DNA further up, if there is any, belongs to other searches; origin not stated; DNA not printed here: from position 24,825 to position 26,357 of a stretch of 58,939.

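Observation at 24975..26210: Bacterial acetate kinase with Entamoeba-type (PPi-dependent) signatures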

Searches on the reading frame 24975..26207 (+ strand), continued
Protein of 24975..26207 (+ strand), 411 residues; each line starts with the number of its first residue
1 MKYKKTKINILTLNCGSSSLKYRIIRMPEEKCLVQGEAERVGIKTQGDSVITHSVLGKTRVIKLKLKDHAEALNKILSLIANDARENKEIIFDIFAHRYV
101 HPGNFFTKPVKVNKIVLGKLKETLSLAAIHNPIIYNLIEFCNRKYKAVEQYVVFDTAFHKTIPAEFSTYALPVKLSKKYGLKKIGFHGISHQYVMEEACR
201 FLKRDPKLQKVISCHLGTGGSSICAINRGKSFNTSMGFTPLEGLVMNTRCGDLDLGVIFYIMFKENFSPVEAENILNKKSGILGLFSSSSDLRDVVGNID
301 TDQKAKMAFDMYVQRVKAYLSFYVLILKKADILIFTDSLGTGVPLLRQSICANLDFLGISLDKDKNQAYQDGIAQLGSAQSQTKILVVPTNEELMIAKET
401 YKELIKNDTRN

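Call 41: find_related_loci(query=A2, collection=genome_contigs, flank=6000)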
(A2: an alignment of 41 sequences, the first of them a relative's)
Query A2 (411 aa) in genome_contigs; peptide patterns used: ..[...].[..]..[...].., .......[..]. (x = any residue, [..] = any of these).
599 stretches matched a pattern (row limit reached: there are more); 592 encode a relative of the query (tblastn E <= 1e-3); the best 80 are kept; 80 distinct loci.
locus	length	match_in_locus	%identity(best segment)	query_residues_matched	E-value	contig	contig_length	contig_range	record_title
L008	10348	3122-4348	68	1-409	0e+0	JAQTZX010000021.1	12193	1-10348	MAG: Candidatus Omnitrophota bacterium isolate STC_70 NODE_12035_length_12193_cov_2.695342_Sandtown_C, whole genome shot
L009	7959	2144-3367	69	1-408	0e+0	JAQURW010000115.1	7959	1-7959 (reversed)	MAG: Candidatus Omnitrophota bacterium isolate STD1_82 NODE_29075_length_7959_cov_2.593463_Sandtown_D1, whole genome sho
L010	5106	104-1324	67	1-408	0e+0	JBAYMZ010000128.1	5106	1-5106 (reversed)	MAG: Candidatus Omnitrophota bacterium isolate SO_2016_LW1_52 scaffold27326_LW64-88_2016, whole genome shotgun sequence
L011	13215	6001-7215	65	1-409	0e+0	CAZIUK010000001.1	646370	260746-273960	MAG TPA_asm: uncultured Planctomycetales bacterium isolate binchicken_co154_195 genome assembly, contig: NODE_1_length_6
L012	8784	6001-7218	60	4-409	3e-179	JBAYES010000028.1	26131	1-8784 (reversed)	MAG: Candidatus Omnitrophota bacterium isolate SO_2016_CLC_T2_83 scaffold01158_PH3_Jul20_2016, whole genome shotgun sequ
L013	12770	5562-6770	64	1-403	2e-179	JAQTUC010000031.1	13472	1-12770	MAG: Candidatus Omnitrophota bacterium isolate STB_55 NODE_11293_length_13472_cov_3.070363_Sandtown_B, whole genome shot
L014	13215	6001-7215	62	1-409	1e-176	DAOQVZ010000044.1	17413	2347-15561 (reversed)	MAG TPA_asm: bacterium isolate AMR_MDS_1075 NODE_3726_length_17413_cov_4.858394, whole genome shotgun sequence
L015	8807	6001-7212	59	3-406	2e-170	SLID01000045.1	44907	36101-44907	MAG: Candidatus Omnitrophota bacterium isolate CSSed165cm_186R1 CSSed16-5cm-857, whole genome shotgun sequence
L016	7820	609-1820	64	1-411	0e+0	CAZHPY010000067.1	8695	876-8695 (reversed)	MAG TPA_asm: uncultured Planctomycetia bacterium isolate binchicken_co220_179 genome assembly, contig: NODE_5355_length_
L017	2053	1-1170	61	16-409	0e+0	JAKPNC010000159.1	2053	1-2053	MAG: bacterium isolate JPAS_metabat.71 k141_470241, whole genome shotgun sequence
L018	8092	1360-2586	59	1-410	4e-167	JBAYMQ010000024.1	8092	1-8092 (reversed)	MAG: Candidatus Omnitrophota bacterium isolate SO_2016_LW1_43 scaffold12292_LW64-88_2016, whole genome shotgun sequence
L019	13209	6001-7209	55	1-403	1e-163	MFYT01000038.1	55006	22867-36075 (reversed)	MAG: Candidatus Raymondbacteria bacterium RIFOXYA2_FULL_49_16 rifoxya2_full_scaffold_198, whole genome shotgun sequence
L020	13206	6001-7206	57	1-404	4e-161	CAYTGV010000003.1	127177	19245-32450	MAG TPA_asm: uncultured Planctomycetia bacterium isolate SRP191223_co1_41 genome assembly, contig: NODE_36_length_127177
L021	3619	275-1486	54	3-406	6e-161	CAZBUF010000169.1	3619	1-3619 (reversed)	MAG TPA_asm: uncultured Bacteroidales bacterium isolate SRP185410_co1_447 genome assembly, contig: k141_1846803, whole g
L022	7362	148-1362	55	5-410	2e-154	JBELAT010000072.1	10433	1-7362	MAG: Endomicrobiales bacterium isolate SPRUCE 9 SPRUCE_9_72, whole genome shotgun sequence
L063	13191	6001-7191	41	5-401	1e-109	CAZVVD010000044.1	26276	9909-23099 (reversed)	MAG TPA_asm: uncultured Verrucomicrobiota bacterium isolate SRP192927_co5_128 genome assembly, contig: NODE_2026_length_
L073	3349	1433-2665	39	1-408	2e-100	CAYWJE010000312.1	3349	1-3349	MAG TPA_asm: uncultured Verrucomicrobiota bacterium isolate binchicken_co139_732 genome assembly, contig: NODE_74851_len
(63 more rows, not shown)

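Call 49: search_protein_families(library=ncbifam, proteins=[L073:214-1440:+, L063:2937-4559:-], max_evalue=0.001)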
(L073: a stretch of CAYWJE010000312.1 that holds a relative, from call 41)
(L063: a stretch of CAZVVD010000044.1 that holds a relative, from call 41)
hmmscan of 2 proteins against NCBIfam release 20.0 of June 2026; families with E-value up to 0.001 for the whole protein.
L073:214-1440:+ (409 aa): 40 families (the best 25 are shown)
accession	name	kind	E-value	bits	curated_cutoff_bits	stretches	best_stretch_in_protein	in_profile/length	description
NF009555.0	PRK13004.1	equivalog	1.4e-47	162.5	321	2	9-200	6-194/399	YgeY family selenium metabolism-linked hydrolase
TIGR03526.1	selenium_YgeY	hypoth_equivalog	2e-34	119.1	321.5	2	10-200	5-192/395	YgeY family selenium metabolism-linked hydrolase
TIGR01910.1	DapE-ArgE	subfamily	1.9e-27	96.5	217.6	2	21-200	1-189/373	ArgE/DapE family deacylase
NF006399.0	PRK08651.1-2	equivalog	8.2e-27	94.2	381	2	15-202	1-192/405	succinyl-diaminopimelate desuccinylase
TIGR01900.1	dapE-gram_pos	equivalog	9e-25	87.3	304.2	1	16-200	1-176/351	succinyl-diaminopimelate desuccinylase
NF006400.0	PRK08651.1-3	equivalog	1.2e-21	77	374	1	67-394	76-404/410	succinyl-diaminopimelate desuccinylase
NF009557.0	PRK13009.1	equivalog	1.4e-21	77.1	284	1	18-180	3-167/377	succinyl-diaminopimelate desuccinylase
NF006365.0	PRK08588.1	subfamily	8.8e-21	74.6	289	1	14-200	3-189/383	succinyl-diaminopimelate desuccinylase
NF003367.0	PRK04443.1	equivalog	1.8e-20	73.6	363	1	14-194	3-162/349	[LysW]-lysine hydrolase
NF005710.0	PRK07522.1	subfamily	9.4e-20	71.1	412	1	14-200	4-193/391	acetylornithine deacetylase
NF005373.0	PRK06915.1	equivalog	3.4e-19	69.1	428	2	45-200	61-216/422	peptidase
TIGR01892.1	AcOrn-deacetyl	equivalog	2.6e-18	66.2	297.7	1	25-203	4-183/365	acetylornithine deacetylase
TIGR01246.1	dapE_proteo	equivalog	1.4e-17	63.8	361.8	1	21-198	2-186/370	succinyl-diaminopimelate desuccinylase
NF006402.0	PRK08651.1-5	equivalog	1.8e-17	63.3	369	1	19-208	4-184/369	succinyl-diaminopimelate desuccinylase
NF003474.0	PRK05111.1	equivalog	1.7e-15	56.8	460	1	41-204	36-197/383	acetylornithine deacetylase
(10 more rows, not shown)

L063:2937-4559:- (540 aa): 29 families (the best 25 are shown)
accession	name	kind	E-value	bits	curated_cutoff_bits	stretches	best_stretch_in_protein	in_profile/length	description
NF041906.1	V4R_TF_MobR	exception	4.3e-115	385.3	999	1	12-536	19-542/544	phenol degradation transcriptional regulator MobR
TIGR01817.1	nifA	equivalog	8.7e-109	364.7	528.85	1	221-484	184-446/534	nif-specific transcriptional activator NifA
NF041552.1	TF_PrdR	equivalog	9.9e-103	344.4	795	1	201-536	237-574/577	sigma-54 dependent transcriptional regulator PrdR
NF003451.0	PRK05022.1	equivalog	3.4e-96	323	476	1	212-533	169-503/512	nitric oxide reductase transcriptional regulator NorR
NF008469.0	PRK11361.1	equivalog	9.8e-96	321.2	714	1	235-536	145-452/461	acetoacetate metabolism transcriptional regulator AtoC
NF050807.1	TransRegFlbDCaul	equivalog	2.5e-95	320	750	1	238-536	123-436/454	sigma-54-dependent transcriptional regulator FlbD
NF038308.1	RNA_repair_RtcR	equivalog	7e-95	318.9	650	1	203-531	152-504/530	RNA repair transcriptional activator RtcR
TIGR02915.1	PEP_resp_reg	equivalog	4.3e-90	302.7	502.6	1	190-535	98-439/445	PEP-CTERM-box response regulator transcription factor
TIGR01818.1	ntrC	equivalog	9.3e-89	298.3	558.6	1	200-512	106-413/463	nitrogen regulation protein NR(I)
TIGR02329.1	propionate_PrpR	equivalog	7.2e-86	288.9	499.2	1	235-536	214-525/526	propionate catabolism operon regulatory protein PrpR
NF007689.0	PRK10365.1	equivalog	3.1e-83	280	760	1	235-535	141-439/441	sigma-54-dependent response regulator transcription factor ZraR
NF011695.0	PRK15115.1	equivalog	4e-82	276.3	763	1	237-531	139-429/445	two-component system response regulator GlrR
NF011953.0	PRK15424.1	equivalog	4.9e-82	276.2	703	1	235-537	221-533/538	propionate catabolism operon regulatory protein PrpR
NF011958.0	PRK15429.1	equivalog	6.8e-78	262.9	830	1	235-536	381-682/692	formate hydrogenlyase transcriptional activator FlhA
NF049963.1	RespRegFlgRCampy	domain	2.6e-77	260.5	750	1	208-536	115-425/429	fla regulon two-component system response regulator FlgR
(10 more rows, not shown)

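Call 51: search_protein_families(library=pfam, proteins=[L073:214-1440:+, L063:2937-4559:-], max_evalue=0.001)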
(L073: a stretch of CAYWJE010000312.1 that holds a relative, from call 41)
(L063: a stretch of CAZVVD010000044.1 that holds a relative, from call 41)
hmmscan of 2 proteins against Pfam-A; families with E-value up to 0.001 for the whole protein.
L073:214-1440:+ (409 aa): 2 families
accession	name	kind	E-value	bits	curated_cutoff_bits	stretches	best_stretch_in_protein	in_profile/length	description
PF01546.33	Peptidase_M20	-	7.7e-23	81.9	24.6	1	78-393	1-204/206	Peptidase family M20/M25/M40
PF04389.22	Peptidase_M28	-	9.7e-09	35.7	21.3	1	63-150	1-70/193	Peptidase family M28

L063:2937-4559:- (540 aa): 9 families
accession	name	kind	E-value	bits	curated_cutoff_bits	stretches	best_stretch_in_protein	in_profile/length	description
PF00158.32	Sigma54_activat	-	2.4e-70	236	20.2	1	237-401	3-167/168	Sigma-54 interaction domain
PF06505.16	XylR_N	-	7e-24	83.9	23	1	12-104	7-101/101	Activator of aromatic catabolism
PF25601.1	AAA_lid_14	-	9.9e-21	73.8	27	1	407-485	1-79/87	AAA+ ATPase lid domain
PF14532.12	Sigma54_activ_2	-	6.4e-17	62.5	25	1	251-406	16-138/138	Sigma-54 interaction domain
PF02954.25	HTH_8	-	9.2e-15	54.5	22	1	497-536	1-40/42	Bacterial regulatory protein, Fis family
PF02830.23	V4R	-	2.7e-07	31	31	1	120-174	5-59/62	V4R domain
PF07728.20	AAA_5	-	1.6e-06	28.6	22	1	259-377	2-123/139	AAA domain (dynein-related subfamily)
PF00004.35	AAA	-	7.7e-05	23.6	21.2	1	259-382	1-117/131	ATPase family associated with various cellular activities (AAA)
PF13191.12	AAA_16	-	0.00041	21.3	32.6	0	242-298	9-64/167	AAA ATPase domain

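Call 71: predict_structure(alignment_id=A2)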
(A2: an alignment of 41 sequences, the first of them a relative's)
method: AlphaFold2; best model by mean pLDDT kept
length: 411 residues; sequences in the alignment: 41
mean_pLDDT: 87.0   pTM: 0.86
mean pLDDT of the five models: 87.0, 86.5, 86.3, 85.7, 85.3
residues with pLDDT >= 90: 262; 70-90: 90; 50-70: 36; < 50: 23
segments of 3 or more residues with pLDDT < 50: 1-3, 243-254, 278-283
pLDDT, mean of each block of 10 residues (from residue 1): 71 92 97 94 76 94 91 96 94 96 91 97 86 95 95 95 83 75 84 98 98 90 96 84 45 56 76 56 54 81 86 92 97 97 97 97 98 97 98 97 79 34
secondary structure, 60 per line:
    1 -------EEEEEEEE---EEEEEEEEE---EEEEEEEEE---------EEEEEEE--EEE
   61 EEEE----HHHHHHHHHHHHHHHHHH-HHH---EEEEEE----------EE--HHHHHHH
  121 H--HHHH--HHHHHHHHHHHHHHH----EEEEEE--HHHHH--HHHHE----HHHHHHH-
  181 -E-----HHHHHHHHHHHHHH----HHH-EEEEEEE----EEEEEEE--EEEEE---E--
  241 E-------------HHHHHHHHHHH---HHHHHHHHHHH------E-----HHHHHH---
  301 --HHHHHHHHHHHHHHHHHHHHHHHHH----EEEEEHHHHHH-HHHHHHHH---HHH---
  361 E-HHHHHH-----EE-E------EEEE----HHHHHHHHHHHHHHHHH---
elements in order: E8-15 E19-27 E31-39 E49-55 E58-64 H69-86 E94-99 H114-121 H124-127 H130-144 E149-154 H157-161 H164-167 H173-179 H188-201 E210-216 E221-227 E230-234 H255-265 H269-279 H292-297 H303-327 E332-336 H337-342 H344-351 H363-368 E384-387 H392-408
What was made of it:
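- On PPi/Pi-dependent acetate kinase (EhACK type, EC 2.7.2.12): The loop at residues 243-254 has low confidence (call 71).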

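Call 75: fold_search(model_id=the predicted structure, library=pdb)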
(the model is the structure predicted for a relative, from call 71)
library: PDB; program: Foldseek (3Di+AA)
matches with E <= 10: 1344; with E <= 0.001: 245
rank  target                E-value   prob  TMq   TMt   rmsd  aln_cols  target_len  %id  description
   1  1g99_A                2.6e-43  1.00  0.86  0.88   3.4       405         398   38  AN ANCIENT ENZYME: ACETATE KINASE FROM METHANOSARCINA THERMOPHILA (released 2000-12-27)
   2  6ioy_B                2.7e-43  1.00  0.81  0.83   4.2       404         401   35  Crystal structure of Porphyromonas gingivalis acetate kinase (released 2019-04-24)
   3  2iir_A                3.7e-43  1.00  0.78  0.80   4.5       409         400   41  Acetate kinase from a hypothermophile Thermotoga maritima (released 2007-09-11)
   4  6ioy_A                5.9e-43  1.00  0.78  0.80   4.7       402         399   36  Crystal structure of Porphyromonas gingivalis acetate kinase (released 2019-04-24)
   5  6ioy_C                1.0e-42  1.00  0.82  0.84   4.0       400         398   36  Crystal structure of Porphyromonas gingivalis acetate kinase (released 2019-04-24)
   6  1tuy_A                3.3e-42  1.00  0.86  0.88   3.4       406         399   38  Acetate Kinase complexed with ADP, AlF3 and acetate (released 2005-01-11)
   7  9a4d_A                1.1e-40  1.00  0.78  0.80   4.5       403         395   38  Integrative model of ACKA-BCP by crosslinking MS and deep learning (released 2024-09-18)
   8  7fj7_A                1.9e-39  1.00  0.78  0.81   4.3       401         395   35  KpAckA (PduW) native structure (released 2022-08-10)
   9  4ijn_B                4.4e-39  1.00  0.81  0.89   3.5       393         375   36  Crystal structure of an acetate kinase from Mycobacterium smegmatis bound to AMP and sulfate (released 2013-01-16)
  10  3slc_A                1.5e-38  1.00  0.80  0.82   4.3       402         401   35  Crystal structure of apo form of acetate kinase (AckA) from Salmonella typhimurium (released 2012-08-29)
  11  3khy_A                3.5e-38  1.00  0.76  0.81   4.4       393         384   36  Crystal Structure of a propionate kinase from Francisella tularensis subsp. tularensis SCHU S4 (released 2010-01-19)
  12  9dv8                  2.5e-37  1.00  0.82  0.75   4.3       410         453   36  The Apo structure of AckA from Treponema vincentii (released 2025-01-22)
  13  3slc_B                3.3e-37  1.00  0.78  0.81   4.5       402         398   35  Crystal structure of apo form of acetate kinase (AckA) from Salmonella typhimurium (released 2012-08-29)
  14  4fwl                  3.5e-37  1.00  0.76  0.79   4.8       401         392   33  Crystal structure of Salmonella typhimurium propionate kinase (TdcD) in complex with Phosphate (PO4) (released 2013-06-19)
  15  4ijn_A                4.0e-37  1.00  0.81  0.88   3.5       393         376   36  Crystal structure of an acetate kinase from Mycobacterium smegmatis bound to AMP and sulfate (released 2013-01-16)
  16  4h0o_A                4.5e-37  1.00  0.76  0.81   4.3       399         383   36  Crystal Structure of Acetate Kinase from Entamoeba histolytica (released 2012-12-05)
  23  4h0o_B                4.7e-36  1.00  0.75  0.78   5.2       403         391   37  Crystal Structure of Acetate Kinase from Entamoeba histolytica (released 2012-12-05)
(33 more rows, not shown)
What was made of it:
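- Closest known: Canonical ATP-dependent acetate kinase. Same: Same fold (TM 0.86 to 1g99, call 75).
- The best fold match is MtACK (call 75).
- Tried and rejected: MtACK ranks first and EhACK sixteenth, so it says nothing about the pocket (calls 71, 75).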

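Call 79: find_encoding_contigs(protein=P0242, flank=5000, max_places=1)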
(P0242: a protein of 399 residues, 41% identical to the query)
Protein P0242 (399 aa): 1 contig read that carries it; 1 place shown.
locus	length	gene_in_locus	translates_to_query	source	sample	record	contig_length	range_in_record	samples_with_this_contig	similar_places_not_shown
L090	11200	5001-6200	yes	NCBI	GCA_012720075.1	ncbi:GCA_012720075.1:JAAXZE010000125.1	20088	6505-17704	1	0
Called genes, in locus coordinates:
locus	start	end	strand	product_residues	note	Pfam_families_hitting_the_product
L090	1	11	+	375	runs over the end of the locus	PF02463:SMC_N, PF13175:AAA_15, PF13476:AAA_23, PF13304:AAA_21 (faint)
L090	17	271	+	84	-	PF04025:RemA-like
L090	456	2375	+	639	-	PF02518:HATPase_c, PF00204:DNA_gyraseB, PF01751:Toprim, PF00986:DNA_gyraseB_C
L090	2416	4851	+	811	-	PF00521:DNA_topoisoIV, PF03989:DNA_gyraseA_C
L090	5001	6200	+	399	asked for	PF00871:Acetate_kinase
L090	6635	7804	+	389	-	PF00266:Aminotran_5, PF01053:Cys_Met_Meta_PP (weak)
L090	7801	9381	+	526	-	PF00389:2-Hacid_dh, PF02826:2-Hacid_dh_C, PF19304:PGDH_inter, PF22629:ACT_AHAS_ss (faint), PF01842:ACT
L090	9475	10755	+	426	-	PF02403:Seryl_tRNA_N, PF00587:tRNA-synt_2b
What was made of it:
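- Closest known: Canonical ATP-dependent acetate kinase. Different: The canonical control locus examined has no Ack' (call 79).
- Control: the nearest canonical Ack locus examined has neither Ack' nor M20 (call 79).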

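Call 80: find_encoding_contigs(protein=P0241, flank=5000, max_places=1)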
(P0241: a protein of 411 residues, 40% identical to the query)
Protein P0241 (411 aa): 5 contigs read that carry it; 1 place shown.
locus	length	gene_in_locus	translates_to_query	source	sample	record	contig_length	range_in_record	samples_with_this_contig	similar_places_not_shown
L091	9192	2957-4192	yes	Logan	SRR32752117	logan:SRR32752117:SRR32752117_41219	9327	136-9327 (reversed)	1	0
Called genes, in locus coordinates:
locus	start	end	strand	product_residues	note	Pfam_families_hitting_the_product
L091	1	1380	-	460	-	?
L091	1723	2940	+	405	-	PF04389:Peptidase_M28 (weak), PF01546:Peptidase_M20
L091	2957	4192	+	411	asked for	PF00871:Acetate_kinase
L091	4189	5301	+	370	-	PF00871:Acetate_kinase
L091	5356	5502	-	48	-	-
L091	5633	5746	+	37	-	-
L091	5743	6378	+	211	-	PF13580:SIS_2, PF01380:SIS (weak)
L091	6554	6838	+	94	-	PF13466:STAS_2 (weak)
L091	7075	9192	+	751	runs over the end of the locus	?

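Call 81: find_encoding_contigs(protein=P0259, flank=5000, max_places=1)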
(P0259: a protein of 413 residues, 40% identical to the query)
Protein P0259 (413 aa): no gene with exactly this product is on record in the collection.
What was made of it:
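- Tried and rejected: The look-up of P0259, which has the insertion but Gly at position 331, found no contig (call 81).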
